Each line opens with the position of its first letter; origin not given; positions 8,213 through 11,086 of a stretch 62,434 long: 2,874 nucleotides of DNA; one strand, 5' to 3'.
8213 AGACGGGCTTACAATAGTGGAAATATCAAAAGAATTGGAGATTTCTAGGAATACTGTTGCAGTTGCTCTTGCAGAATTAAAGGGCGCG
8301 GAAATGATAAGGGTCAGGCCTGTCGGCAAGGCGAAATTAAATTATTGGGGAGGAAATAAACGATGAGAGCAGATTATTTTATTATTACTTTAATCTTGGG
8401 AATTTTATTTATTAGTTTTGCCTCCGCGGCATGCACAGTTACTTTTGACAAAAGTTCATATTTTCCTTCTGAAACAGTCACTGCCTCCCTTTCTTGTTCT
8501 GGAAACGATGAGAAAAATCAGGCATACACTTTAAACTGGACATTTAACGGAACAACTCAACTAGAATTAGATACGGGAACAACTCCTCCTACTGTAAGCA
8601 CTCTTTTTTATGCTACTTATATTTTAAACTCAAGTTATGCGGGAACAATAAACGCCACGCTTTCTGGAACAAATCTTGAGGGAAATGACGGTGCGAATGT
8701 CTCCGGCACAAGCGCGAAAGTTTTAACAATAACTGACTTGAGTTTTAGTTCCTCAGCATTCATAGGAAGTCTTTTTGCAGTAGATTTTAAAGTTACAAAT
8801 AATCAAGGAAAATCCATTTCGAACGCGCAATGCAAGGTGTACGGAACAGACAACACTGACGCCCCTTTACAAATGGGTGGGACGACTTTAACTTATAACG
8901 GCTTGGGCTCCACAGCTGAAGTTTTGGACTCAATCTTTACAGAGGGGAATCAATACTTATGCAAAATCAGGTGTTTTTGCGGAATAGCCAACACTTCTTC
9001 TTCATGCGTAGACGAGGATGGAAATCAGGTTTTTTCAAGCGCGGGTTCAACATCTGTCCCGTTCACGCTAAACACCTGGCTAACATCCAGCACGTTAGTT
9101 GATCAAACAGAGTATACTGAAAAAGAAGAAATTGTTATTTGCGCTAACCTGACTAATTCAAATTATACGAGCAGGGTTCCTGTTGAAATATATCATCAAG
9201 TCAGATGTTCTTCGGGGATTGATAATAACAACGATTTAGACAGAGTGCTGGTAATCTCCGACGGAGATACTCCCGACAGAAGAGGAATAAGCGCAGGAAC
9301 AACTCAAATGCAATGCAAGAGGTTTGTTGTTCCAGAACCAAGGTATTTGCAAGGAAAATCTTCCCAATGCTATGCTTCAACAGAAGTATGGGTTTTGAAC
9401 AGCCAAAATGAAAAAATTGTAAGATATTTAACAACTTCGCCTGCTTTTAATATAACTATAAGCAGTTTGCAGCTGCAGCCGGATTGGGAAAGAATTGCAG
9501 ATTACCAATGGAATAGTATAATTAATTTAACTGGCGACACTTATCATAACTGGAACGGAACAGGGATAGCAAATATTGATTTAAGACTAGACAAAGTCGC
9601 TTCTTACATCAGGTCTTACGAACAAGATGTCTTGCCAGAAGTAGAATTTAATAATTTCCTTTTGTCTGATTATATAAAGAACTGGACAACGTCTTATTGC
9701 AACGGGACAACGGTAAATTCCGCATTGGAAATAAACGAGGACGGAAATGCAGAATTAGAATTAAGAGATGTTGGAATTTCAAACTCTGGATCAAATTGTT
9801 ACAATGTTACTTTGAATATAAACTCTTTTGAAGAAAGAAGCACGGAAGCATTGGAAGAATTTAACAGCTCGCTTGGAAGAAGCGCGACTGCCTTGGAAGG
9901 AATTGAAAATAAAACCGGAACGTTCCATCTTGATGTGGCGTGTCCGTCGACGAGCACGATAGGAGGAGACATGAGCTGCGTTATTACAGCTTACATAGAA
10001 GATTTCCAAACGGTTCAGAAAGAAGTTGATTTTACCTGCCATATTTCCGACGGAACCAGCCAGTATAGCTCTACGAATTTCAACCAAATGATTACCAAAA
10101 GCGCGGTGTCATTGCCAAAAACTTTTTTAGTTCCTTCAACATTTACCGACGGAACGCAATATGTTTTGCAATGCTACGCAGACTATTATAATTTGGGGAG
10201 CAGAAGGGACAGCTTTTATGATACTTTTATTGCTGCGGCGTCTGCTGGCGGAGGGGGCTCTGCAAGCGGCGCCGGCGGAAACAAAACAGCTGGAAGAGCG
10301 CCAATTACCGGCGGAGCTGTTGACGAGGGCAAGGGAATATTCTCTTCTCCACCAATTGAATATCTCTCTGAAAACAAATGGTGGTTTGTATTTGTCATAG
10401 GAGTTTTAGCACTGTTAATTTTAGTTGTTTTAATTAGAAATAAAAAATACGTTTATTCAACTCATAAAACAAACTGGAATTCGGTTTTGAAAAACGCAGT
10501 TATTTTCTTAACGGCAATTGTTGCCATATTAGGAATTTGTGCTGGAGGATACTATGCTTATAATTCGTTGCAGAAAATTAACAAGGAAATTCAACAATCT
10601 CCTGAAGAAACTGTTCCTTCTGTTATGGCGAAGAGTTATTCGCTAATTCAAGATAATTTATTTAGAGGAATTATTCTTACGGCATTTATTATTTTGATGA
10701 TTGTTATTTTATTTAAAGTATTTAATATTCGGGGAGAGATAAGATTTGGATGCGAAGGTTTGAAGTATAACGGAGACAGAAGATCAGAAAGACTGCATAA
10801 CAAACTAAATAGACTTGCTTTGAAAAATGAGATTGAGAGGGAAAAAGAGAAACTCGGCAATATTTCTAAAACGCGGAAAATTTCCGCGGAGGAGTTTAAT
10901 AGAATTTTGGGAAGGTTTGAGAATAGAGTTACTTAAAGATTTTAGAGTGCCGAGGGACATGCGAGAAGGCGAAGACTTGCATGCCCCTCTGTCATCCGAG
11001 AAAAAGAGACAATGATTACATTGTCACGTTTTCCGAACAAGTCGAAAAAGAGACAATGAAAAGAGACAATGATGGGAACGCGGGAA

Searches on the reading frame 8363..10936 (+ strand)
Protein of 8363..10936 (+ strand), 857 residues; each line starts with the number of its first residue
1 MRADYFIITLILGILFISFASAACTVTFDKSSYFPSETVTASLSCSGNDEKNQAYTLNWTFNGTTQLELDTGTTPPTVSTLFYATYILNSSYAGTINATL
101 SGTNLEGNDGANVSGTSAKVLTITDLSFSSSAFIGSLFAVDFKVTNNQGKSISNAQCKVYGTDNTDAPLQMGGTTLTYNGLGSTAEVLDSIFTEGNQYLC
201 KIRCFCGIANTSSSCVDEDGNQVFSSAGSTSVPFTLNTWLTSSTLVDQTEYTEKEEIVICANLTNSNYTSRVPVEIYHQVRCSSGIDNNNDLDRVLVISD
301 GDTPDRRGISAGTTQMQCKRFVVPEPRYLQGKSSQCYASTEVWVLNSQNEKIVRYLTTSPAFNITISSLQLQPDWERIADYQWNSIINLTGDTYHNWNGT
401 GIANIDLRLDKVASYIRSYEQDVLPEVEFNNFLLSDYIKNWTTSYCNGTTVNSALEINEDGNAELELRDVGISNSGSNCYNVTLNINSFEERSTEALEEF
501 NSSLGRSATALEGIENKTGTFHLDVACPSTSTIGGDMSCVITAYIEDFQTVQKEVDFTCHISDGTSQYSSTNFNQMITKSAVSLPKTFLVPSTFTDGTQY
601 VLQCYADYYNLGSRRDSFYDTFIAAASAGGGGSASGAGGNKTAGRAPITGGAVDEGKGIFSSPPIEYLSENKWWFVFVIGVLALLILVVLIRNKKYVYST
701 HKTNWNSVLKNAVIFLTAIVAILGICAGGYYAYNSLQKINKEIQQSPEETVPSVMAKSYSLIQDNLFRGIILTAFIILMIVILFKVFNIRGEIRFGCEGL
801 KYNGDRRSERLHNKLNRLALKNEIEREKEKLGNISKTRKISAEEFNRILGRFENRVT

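Call 78: search_protein_families(library=pfam, proteins=[window:8363-10936:+], max_evalue=0.01)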
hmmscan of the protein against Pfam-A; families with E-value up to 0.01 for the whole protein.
window:8363-10936:+ (857 aa): 2 families
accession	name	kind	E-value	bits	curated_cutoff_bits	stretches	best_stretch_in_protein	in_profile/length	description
PF07782.18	DC_STAMP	-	0.0013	19.1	25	1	699-759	43-103/191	DC-STAMP-like protein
PF13800.11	Sigma_reg_N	-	0.0081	16.8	26.3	1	702-771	6-78/91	Sigma factor regulator N-terminal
